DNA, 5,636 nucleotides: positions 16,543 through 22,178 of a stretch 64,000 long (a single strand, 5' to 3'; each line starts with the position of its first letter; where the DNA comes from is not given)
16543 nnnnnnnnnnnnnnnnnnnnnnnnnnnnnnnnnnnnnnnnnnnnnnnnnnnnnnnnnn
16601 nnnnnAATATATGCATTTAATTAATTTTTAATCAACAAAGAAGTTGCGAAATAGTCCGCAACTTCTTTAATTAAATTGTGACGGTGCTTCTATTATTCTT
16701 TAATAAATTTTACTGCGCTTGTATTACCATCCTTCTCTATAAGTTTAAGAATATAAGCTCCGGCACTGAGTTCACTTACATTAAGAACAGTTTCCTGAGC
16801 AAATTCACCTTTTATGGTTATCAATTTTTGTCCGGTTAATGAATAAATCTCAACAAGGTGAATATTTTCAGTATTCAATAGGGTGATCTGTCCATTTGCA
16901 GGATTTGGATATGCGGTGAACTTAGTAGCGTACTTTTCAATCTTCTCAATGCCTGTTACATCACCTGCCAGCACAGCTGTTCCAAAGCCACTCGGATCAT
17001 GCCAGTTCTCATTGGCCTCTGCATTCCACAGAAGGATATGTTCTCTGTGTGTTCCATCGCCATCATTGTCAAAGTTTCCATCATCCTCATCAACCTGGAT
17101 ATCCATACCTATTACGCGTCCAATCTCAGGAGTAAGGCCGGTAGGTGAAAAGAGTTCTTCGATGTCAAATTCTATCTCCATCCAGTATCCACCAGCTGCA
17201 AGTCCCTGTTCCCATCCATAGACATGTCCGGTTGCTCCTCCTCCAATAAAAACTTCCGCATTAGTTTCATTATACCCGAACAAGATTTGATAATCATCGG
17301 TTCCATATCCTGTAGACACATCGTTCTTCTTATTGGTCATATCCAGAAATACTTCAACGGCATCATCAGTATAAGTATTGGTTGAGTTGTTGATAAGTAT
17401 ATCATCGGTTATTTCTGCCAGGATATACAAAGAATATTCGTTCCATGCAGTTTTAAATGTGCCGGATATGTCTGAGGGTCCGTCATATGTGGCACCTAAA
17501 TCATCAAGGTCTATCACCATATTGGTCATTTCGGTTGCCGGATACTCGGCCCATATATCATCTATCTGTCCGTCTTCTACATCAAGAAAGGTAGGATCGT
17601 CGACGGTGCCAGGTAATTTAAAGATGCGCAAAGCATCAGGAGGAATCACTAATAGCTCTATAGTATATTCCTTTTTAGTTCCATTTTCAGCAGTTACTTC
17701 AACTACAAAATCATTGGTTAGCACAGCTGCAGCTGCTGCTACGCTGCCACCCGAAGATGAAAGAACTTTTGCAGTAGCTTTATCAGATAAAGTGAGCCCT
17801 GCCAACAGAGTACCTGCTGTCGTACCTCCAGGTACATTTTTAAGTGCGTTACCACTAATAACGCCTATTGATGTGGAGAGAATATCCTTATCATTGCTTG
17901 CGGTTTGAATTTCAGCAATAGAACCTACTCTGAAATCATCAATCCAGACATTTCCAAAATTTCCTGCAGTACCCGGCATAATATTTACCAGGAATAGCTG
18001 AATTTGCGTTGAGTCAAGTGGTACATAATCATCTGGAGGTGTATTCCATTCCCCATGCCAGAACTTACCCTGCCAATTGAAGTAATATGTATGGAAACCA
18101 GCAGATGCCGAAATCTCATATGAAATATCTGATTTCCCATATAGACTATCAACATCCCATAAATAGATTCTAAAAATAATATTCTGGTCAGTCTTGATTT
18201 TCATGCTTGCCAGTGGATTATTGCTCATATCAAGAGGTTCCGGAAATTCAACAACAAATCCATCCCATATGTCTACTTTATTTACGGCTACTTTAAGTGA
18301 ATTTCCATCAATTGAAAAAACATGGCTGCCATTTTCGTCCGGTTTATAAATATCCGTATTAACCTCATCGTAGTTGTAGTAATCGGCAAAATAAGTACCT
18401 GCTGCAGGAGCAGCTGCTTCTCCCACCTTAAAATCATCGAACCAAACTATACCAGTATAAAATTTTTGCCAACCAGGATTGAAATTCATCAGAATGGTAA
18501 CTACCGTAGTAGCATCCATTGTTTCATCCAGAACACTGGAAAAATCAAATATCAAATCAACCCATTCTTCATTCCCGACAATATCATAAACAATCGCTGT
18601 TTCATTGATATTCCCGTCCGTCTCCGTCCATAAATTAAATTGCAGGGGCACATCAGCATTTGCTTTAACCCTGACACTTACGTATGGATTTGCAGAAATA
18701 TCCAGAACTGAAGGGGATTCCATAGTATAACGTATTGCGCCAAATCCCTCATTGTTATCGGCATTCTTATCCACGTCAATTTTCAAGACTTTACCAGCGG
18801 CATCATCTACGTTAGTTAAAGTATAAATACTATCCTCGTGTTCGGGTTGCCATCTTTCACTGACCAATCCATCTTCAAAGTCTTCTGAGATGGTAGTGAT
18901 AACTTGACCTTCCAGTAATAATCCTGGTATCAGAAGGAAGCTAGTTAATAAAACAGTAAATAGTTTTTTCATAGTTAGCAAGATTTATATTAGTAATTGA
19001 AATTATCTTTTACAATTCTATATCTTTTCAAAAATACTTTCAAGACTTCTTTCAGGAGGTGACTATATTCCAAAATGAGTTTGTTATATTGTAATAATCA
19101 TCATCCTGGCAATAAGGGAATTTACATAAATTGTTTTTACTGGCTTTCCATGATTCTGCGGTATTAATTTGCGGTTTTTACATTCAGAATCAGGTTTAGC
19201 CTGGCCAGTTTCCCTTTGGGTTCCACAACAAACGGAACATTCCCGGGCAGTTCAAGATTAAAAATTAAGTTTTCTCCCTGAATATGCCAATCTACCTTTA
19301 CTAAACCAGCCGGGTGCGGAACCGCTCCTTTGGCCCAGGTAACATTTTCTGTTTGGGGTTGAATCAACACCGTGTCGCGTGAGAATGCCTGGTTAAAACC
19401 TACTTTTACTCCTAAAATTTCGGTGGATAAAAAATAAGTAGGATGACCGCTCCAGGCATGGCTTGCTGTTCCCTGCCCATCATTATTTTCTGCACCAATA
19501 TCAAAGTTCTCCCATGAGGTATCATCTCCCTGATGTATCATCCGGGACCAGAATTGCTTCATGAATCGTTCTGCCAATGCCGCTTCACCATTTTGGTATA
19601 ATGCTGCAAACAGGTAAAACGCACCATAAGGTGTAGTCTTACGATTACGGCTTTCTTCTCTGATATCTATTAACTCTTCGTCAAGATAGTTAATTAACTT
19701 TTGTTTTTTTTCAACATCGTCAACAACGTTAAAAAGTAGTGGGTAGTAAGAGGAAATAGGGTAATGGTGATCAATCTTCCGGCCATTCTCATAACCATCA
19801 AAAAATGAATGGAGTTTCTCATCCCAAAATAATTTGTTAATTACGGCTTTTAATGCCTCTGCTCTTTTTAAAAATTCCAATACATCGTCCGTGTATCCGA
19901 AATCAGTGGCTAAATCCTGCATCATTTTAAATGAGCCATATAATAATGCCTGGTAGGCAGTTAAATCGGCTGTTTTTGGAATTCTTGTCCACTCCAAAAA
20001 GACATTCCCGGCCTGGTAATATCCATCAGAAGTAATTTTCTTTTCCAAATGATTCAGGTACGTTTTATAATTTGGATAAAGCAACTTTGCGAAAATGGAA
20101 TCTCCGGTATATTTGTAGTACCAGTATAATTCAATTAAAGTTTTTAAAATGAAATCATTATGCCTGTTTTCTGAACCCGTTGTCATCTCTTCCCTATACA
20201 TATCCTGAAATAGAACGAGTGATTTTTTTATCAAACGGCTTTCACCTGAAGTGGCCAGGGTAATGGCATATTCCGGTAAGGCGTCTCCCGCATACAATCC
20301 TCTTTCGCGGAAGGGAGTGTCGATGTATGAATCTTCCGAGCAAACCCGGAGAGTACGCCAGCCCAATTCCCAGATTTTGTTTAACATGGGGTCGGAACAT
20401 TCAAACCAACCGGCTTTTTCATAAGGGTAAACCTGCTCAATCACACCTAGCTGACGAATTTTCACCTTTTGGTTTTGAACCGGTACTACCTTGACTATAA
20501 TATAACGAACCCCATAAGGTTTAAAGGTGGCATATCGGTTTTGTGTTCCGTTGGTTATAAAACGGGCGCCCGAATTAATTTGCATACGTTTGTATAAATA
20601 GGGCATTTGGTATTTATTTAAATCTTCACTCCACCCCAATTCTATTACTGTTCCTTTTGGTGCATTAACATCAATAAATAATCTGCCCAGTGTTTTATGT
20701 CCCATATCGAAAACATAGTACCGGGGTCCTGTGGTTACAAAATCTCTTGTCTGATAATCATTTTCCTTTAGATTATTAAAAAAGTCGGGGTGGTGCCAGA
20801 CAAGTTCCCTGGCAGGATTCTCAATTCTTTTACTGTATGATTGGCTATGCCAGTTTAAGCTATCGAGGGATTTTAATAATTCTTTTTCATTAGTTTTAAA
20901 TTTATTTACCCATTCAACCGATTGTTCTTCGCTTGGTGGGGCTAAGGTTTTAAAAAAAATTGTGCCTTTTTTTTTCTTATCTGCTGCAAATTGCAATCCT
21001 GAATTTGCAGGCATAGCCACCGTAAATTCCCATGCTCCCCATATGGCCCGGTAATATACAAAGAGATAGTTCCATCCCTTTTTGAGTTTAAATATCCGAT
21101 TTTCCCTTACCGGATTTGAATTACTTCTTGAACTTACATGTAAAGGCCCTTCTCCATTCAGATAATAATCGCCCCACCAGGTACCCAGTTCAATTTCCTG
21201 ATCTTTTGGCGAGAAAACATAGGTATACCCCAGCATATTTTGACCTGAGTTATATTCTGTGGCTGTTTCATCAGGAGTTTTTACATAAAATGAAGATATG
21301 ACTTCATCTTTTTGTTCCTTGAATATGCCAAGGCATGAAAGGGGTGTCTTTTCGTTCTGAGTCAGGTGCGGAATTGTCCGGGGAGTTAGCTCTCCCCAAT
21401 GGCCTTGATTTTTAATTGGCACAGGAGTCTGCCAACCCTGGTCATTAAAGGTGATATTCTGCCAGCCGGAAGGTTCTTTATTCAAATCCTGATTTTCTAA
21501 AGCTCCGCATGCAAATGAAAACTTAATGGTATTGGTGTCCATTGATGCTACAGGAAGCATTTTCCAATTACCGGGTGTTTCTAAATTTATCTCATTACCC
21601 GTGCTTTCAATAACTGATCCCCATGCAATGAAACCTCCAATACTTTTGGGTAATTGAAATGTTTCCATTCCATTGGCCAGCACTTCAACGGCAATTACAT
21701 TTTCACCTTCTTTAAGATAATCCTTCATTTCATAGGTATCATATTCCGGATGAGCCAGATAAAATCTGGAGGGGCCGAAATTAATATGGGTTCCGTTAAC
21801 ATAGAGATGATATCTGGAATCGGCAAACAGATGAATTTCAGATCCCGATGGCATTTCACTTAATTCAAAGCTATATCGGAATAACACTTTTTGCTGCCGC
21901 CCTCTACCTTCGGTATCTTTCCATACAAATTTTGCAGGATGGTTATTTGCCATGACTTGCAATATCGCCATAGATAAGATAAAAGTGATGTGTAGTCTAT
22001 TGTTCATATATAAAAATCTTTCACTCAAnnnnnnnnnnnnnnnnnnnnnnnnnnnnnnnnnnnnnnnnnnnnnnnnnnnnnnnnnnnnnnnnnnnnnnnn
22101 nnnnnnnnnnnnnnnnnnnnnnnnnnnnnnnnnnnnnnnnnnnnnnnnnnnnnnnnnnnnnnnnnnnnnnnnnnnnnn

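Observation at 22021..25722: Two adjacent PUL-embedded secreted proteins (840 aa and 384 aa) with no family I can recognise: candidate new CAZyme families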

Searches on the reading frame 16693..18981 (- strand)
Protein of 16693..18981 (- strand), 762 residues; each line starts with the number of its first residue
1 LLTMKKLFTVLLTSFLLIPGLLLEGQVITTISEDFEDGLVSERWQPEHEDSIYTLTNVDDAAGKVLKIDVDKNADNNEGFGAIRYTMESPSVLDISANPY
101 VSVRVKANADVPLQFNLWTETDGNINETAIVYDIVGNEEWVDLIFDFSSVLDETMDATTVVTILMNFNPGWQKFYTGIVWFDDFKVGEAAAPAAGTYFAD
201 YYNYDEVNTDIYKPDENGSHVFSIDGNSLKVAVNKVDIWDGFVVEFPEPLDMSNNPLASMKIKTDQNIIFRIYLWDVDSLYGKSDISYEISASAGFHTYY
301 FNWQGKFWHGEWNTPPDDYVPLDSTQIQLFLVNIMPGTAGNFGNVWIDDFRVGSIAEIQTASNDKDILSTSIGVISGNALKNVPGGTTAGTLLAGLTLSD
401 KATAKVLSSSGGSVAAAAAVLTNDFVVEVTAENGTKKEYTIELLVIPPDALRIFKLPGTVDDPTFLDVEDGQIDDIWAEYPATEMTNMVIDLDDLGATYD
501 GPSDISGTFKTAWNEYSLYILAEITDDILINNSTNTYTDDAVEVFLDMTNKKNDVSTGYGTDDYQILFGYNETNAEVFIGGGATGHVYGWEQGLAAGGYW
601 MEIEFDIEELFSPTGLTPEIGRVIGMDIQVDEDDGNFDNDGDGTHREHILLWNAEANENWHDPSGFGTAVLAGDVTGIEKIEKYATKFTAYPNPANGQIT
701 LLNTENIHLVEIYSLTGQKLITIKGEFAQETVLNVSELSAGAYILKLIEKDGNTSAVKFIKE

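Call 6: search_protein_families(library=pfam, proteins=[window:16693-18981:-], max_evalue=0.01)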
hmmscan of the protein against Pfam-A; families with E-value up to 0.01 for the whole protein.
window:16693-18981:- (762 aa): 2 families
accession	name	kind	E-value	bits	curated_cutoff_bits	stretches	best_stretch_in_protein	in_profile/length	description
PF06452.16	CBM9_1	-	5e-33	115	23.4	1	470-673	2-184/185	Carbohydrate family 9 binding domain-like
PF18962.6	Por_Secre_tail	-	2.6e-12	47.3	27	1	691-760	2-74/75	Secretion system C-terminal sorting domain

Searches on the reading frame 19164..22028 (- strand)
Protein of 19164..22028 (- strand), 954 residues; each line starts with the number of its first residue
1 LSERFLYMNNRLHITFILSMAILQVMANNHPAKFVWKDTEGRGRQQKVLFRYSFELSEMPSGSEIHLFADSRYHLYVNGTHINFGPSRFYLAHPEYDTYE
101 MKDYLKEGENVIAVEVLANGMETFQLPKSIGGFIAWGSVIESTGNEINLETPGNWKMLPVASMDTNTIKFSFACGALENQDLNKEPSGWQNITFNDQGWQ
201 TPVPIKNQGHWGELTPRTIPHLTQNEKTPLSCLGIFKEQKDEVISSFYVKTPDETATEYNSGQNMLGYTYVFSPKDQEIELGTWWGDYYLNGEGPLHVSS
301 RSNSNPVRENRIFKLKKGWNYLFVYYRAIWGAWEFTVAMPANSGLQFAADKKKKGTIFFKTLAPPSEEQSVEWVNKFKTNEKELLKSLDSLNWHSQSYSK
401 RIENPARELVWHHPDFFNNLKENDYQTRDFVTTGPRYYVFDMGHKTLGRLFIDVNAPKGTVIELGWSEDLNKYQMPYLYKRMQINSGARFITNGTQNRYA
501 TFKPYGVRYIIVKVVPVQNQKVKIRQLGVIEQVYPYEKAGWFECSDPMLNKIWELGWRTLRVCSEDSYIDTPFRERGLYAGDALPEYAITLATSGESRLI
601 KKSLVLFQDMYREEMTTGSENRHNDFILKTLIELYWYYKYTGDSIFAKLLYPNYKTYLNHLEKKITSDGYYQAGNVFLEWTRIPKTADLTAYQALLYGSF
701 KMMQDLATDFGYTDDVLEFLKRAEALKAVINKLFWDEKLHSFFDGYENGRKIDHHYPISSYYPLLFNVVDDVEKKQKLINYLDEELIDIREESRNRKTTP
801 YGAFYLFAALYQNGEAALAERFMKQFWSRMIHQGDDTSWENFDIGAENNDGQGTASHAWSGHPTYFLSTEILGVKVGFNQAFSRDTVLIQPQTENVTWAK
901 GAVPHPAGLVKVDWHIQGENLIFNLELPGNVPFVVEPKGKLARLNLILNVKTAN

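Call 6: search_protein_families(library=pfam, proteins=[window:19164-22028:-], max_evalue=0.01)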
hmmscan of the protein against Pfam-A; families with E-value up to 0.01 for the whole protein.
window:19164-22028:- (954 aa): 7 families
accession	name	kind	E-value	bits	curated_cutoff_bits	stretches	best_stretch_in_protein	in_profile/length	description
PF17389.8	Bac_rhamnosid6H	-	7.1e-31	108.2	24.5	1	538-869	2-337/339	Bacterial alpha-L-rhamnosidase 6 hairpin glycosidase domain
PF05592.18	Bac_rhamnosid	-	4e-09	36.8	22.2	1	433-525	3-97/102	Bacterial alpha-L-rhamnosidase concanavalin-like domain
PF22422.2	MGH1-like_GH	-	1e-06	29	27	1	693-780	176-262/356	Mannosylglycerate hydrolase MGH1-like glycoside hydrolase domain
PF17390.7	Bac_rhamnosid_C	-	1.2e-06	28.7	22.1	1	886-934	11-60/78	Bacterial alpha-L-rhamnosidase C-terminal domain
PF08531.16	Bac_rhamnosid_N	-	1.3e-05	25.5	25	1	73-204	16-152/172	Alpha-L-rhamnosidase N-terminal domain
PF01204.24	Trehalase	-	0.00083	18.8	21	1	694-784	311-404/512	Trehalase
PF02837.24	Glyco_hydro_2_N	-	0.0023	18.3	28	1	36-118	55-135/169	Glycosyl hydrolases family 2, sugar binding domain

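Call 85: search_solved_structures(query=window:19164-22007:-, max_evalue=0.00001, show_alignments=0)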
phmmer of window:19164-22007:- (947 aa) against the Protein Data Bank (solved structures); distinct sequences matched with E-value up to 0.00001: 5.
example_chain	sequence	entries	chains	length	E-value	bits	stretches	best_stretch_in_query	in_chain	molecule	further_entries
2okx_A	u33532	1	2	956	1.1e-67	231.8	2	430-926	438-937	Rhamnosidase B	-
3cih_A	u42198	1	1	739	2e-36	128.3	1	489-905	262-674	Putative alpha-rhamnosidase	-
4xhc_A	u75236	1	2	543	3.8e-10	41.3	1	498-860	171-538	Alpha-L-rhamnosidase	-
6gsz_A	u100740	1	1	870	1.2e-09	39.7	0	430-554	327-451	Alpha-L-rhamnosidase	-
8iwd_A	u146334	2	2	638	3e-06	28.5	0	620-737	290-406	Alpha-L-rhamnosidase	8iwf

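Call 86: search_solved_structures(query=window:19164-22007:-, max_evalue=1e-50, show_alignments=1)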
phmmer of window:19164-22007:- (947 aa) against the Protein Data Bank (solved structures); distinct sequences matched with E-value up to 1e-50: 1.
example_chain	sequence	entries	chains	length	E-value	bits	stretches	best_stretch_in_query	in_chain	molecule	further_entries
2okx_A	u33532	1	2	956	1.1e-67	231.8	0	430-926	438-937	Rhamnosidase B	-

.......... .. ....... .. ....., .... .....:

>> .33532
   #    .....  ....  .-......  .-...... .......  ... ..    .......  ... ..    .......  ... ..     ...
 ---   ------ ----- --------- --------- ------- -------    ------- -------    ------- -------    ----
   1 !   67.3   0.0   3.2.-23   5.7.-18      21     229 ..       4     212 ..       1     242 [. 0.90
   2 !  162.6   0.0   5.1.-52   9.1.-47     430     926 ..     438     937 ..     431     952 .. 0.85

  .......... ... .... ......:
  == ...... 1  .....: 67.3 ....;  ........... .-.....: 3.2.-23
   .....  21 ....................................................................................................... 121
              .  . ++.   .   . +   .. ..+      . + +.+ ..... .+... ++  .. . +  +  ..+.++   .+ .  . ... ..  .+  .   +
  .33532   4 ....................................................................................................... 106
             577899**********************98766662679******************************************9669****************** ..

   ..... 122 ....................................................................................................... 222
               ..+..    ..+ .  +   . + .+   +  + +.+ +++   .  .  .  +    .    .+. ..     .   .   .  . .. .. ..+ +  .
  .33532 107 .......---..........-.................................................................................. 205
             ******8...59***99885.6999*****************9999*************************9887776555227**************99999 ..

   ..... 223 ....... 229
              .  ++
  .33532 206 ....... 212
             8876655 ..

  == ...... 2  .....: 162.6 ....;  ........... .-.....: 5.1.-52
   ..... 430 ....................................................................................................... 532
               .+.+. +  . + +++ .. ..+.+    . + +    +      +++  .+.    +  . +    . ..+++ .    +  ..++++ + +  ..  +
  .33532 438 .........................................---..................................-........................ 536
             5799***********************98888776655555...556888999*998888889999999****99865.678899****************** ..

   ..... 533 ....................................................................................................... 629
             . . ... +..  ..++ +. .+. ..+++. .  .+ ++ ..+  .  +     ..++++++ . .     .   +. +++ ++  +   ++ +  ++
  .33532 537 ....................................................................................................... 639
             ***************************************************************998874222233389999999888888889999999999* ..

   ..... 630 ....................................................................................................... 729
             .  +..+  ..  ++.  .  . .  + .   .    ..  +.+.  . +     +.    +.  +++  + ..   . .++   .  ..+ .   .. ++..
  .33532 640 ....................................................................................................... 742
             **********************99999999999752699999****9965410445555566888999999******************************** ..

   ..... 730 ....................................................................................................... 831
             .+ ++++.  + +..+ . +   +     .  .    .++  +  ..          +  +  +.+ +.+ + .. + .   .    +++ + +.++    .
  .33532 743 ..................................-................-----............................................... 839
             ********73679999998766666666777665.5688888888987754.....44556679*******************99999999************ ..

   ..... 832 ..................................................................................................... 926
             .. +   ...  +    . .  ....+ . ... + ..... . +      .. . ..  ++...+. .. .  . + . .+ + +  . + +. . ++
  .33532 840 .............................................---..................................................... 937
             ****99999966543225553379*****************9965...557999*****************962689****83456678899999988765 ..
